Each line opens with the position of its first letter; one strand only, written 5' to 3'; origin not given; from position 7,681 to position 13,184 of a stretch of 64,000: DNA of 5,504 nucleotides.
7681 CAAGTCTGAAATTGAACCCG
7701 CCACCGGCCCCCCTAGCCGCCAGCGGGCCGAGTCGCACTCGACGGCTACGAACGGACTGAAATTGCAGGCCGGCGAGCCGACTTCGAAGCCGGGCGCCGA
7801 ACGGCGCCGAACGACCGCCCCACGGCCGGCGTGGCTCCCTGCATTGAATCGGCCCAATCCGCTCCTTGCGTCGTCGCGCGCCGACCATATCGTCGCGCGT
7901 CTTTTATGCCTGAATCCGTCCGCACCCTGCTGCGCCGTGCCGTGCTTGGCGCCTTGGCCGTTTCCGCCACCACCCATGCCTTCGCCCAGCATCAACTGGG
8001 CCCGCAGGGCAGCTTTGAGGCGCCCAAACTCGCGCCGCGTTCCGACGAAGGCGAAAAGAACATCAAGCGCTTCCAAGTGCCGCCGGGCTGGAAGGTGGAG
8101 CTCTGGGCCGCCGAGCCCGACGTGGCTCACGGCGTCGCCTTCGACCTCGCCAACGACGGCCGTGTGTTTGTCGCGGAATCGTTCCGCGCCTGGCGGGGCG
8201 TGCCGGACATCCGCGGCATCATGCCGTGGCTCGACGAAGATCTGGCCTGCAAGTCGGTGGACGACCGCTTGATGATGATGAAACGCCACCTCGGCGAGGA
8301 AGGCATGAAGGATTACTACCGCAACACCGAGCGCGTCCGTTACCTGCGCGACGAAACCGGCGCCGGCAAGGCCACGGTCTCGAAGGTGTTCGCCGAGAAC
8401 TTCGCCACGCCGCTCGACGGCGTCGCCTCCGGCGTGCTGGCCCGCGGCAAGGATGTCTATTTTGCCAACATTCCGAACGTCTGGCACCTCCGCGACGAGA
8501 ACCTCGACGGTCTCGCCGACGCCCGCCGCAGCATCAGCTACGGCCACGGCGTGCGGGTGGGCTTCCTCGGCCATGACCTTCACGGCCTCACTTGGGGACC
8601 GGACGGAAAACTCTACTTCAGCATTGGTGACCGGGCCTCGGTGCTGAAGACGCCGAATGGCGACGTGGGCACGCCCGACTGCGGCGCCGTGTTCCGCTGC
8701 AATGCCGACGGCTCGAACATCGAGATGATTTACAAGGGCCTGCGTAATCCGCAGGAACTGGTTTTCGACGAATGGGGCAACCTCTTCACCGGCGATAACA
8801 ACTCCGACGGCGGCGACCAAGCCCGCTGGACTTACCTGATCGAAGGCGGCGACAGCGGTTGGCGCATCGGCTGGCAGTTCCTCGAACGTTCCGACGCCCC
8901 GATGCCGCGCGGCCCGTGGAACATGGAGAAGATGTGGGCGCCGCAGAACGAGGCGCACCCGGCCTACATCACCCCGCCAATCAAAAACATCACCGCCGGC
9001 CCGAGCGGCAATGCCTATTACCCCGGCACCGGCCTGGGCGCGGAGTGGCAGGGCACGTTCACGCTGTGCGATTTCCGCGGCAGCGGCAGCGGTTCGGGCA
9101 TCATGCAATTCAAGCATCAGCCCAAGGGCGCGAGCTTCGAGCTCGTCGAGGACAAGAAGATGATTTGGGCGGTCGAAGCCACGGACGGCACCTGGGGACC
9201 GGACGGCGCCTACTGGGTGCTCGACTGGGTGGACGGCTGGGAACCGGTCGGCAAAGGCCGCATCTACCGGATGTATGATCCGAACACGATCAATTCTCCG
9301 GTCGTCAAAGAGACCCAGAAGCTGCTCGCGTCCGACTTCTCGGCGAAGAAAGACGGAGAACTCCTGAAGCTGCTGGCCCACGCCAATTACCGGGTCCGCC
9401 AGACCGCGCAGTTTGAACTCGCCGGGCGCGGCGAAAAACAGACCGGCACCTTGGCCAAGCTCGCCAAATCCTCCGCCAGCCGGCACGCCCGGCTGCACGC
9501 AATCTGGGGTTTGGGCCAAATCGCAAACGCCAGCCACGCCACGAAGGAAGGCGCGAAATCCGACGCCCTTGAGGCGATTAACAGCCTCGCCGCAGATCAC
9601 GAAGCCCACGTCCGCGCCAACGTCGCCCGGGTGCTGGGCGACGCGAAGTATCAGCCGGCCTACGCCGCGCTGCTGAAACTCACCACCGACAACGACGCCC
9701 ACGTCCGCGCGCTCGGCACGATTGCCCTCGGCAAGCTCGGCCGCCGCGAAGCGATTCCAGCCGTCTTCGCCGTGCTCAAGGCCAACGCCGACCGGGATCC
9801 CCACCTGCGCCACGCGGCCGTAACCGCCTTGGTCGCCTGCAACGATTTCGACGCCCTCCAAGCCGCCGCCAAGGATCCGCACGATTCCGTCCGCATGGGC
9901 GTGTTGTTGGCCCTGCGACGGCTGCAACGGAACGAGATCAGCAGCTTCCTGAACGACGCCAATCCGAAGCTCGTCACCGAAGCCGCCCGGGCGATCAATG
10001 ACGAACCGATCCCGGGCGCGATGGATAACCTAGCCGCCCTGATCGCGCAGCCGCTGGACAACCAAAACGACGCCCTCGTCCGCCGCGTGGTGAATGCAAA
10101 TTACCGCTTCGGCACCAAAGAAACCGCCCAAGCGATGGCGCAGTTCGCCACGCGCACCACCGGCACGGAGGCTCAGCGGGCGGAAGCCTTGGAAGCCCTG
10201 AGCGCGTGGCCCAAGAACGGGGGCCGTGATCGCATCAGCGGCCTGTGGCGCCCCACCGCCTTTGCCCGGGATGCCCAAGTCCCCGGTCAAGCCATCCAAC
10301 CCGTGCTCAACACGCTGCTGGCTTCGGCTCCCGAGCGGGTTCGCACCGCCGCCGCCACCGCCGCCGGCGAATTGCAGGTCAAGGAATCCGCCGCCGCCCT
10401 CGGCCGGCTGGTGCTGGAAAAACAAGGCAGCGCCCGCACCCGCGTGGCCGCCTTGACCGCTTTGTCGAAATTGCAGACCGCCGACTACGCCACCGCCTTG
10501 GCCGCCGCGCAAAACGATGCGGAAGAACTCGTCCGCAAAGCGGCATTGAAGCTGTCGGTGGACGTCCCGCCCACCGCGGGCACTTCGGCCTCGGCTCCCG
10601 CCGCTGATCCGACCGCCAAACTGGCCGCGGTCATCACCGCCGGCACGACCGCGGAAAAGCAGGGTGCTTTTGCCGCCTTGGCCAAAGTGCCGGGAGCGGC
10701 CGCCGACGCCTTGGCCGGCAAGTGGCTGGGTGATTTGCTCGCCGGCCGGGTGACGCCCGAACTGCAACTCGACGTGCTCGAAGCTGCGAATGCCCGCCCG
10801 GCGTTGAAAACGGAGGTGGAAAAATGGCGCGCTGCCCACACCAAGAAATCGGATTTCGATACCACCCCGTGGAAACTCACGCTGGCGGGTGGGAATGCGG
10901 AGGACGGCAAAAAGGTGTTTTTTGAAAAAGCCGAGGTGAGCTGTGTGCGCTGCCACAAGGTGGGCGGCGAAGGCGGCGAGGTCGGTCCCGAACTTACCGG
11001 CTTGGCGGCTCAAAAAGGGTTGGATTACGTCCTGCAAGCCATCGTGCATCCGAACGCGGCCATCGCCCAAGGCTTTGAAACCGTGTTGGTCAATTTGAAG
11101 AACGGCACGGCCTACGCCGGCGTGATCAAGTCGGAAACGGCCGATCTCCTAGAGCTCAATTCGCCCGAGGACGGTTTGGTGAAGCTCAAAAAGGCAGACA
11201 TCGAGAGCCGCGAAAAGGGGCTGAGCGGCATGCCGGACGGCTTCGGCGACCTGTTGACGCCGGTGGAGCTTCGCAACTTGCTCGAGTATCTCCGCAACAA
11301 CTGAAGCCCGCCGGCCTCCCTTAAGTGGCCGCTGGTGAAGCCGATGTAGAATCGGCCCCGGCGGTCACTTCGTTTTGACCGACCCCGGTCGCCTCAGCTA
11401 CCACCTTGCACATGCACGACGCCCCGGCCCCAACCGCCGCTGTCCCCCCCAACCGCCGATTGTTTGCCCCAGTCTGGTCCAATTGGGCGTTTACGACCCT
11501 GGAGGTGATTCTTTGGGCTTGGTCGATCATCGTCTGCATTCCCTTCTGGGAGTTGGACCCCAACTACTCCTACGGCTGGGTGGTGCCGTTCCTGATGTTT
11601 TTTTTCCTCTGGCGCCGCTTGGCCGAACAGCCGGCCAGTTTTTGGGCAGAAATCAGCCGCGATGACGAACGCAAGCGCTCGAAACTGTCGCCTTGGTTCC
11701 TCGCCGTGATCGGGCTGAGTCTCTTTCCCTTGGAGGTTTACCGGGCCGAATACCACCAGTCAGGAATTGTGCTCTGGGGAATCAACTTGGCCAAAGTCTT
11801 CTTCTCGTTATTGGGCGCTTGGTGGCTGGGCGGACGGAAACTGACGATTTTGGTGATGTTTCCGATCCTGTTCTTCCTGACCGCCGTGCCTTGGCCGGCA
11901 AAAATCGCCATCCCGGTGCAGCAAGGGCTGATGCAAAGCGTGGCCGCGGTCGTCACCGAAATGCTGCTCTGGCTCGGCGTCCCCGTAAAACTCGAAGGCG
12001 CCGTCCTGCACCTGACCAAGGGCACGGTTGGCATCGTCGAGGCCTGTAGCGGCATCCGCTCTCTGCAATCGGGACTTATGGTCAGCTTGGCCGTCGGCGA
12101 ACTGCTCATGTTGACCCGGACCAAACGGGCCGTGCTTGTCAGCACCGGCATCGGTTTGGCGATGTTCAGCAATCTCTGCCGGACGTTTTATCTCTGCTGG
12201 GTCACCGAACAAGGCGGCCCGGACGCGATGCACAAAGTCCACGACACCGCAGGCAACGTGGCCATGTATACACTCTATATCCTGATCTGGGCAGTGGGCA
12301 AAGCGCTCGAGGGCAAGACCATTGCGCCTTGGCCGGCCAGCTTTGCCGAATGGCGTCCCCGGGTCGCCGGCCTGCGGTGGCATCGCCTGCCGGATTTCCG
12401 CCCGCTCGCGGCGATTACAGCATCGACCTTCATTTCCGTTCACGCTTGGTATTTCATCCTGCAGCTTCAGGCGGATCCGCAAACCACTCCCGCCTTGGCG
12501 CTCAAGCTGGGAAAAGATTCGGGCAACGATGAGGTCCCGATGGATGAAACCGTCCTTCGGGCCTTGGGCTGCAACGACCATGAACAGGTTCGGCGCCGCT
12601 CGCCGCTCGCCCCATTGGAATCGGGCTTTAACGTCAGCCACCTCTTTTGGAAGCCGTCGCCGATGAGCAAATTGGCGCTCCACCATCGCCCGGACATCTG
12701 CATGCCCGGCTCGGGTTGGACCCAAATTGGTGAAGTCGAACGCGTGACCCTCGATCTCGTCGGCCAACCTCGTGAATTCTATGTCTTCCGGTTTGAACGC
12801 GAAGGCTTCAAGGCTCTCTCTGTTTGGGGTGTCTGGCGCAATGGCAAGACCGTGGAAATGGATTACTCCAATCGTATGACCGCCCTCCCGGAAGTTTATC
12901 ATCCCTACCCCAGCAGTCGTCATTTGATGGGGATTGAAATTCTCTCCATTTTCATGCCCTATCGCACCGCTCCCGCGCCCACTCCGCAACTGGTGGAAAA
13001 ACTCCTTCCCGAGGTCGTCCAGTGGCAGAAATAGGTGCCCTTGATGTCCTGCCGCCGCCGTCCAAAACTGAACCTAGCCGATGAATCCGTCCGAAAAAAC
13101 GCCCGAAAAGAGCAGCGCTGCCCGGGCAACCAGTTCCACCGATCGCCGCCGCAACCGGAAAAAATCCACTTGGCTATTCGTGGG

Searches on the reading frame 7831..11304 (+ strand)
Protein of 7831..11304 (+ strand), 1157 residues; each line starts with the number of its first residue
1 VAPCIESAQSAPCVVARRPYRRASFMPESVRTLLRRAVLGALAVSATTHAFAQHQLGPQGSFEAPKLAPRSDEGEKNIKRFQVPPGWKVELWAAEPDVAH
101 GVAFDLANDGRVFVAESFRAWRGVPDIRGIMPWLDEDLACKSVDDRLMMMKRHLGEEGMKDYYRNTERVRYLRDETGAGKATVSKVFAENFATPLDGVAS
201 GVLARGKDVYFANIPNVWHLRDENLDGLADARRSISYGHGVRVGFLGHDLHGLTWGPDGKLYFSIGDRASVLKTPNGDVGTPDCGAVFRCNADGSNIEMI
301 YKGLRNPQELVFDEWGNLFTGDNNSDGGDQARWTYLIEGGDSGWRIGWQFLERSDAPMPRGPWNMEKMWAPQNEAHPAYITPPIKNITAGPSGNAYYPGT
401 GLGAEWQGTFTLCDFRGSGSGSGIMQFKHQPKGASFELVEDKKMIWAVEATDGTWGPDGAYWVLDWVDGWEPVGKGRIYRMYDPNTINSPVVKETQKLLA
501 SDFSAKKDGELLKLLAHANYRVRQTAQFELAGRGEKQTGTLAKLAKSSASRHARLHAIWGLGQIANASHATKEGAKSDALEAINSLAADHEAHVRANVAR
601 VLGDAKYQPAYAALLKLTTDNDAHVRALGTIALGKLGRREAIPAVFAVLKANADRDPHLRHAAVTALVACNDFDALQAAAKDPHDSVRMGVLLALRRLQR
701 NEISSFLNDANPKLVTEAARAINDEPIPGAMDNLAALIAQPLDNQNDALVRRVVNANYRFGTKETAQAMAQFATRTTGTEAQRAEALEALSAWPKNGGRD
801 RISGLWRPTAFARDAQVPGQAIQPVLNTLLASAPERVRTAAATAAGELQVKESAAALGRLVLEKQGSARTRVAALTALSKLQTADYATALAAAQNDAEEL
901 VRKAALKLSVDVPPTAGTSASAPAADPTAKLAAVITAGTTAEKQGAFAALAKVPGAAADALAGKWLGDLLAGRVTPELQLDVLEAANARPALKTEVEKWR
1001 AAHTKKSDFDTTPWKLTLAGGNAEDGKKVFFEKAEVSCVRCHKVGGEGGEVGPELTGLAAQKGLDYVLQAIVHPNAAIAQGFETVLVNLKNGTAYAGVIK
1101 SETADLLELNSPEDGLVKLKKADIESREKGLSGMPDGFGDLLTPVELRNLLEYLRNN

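Call 15: search_protein_families(library=pfam, proteins=[window:7831-11304:+], max_evalue=0.001)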
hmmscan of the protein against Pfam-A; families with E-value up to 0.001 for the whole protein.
window:7831-11304:+ (1157 aa): 6 families
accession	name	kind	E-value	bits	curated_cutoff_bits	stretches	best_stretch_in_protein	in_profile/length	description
PF23500.1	DUF7133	-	1.9e-32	113.5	27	1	75-467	3-348/385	Domain of unknown function (DUF7133)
PF13646.12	HEAT_2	-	7.6e-26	90.7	27.7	4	541-633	4-87/88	HEAT repeats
PF02985.28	HEAT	-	3.3e-08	33.5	23.5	0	675-699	4-28/31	HEAT repeat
PF00034.26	Cytochrom_C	-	5.7e-07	31.2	21.3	1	1023-1080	1-55/90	Cytochrome c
PF07995.17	GSDH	-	5.8e-07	29.5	25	1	251-414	117-277/332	Glucose / Sorbosone dehydrogenase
PF13442.11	Cytochrome_CBB3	-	0.00037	21.2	27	0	1022-1073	2-43/68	Cytochrome C oxidase, cbb3-type, subunit III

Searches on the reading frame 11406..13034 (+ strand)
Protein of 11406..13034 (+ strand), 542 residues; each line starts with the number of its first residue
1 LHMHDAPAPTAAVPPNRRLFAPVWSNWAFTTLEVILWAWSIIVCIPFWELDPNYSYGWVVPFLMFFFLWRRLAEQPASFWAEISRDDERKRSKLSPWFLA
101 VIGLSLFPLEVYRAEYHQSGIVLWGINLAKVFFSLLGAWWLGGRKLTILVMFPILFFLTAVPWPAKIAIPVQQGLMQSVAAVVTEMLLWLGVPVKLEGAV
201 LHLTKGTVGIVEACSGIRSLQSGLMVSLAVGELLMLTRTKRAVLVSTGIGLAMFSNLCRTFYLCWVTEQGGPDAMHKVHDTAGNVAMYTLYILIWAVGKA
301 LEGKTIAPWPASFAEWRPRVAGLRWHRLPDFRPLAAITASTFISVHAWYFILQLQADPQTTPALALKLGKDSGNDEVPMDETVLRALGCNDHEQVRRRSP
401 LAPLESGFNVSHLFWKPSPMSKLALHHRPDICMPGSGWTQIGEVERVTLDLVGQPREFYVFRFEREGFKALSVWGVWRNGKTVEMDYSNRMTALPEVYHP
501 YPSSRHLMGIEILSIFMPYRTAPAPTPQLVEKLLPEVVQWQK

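Call 15: search_protein_families(library=pfam, proteins=[window:11406-13034:+], max_evalue=0.001)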
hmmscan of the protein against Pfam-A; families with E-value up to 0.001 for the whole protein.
window:11406-13034:+ (542 aa): 1 family
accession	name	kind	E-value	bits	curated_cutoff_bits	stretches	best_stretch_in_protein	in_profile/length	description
PF09721.15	Exosortase_EpsH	-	1.2e-40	140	25.7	1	35-300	5-253/254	Transmembrane exosortase (Exosortase_EpsH)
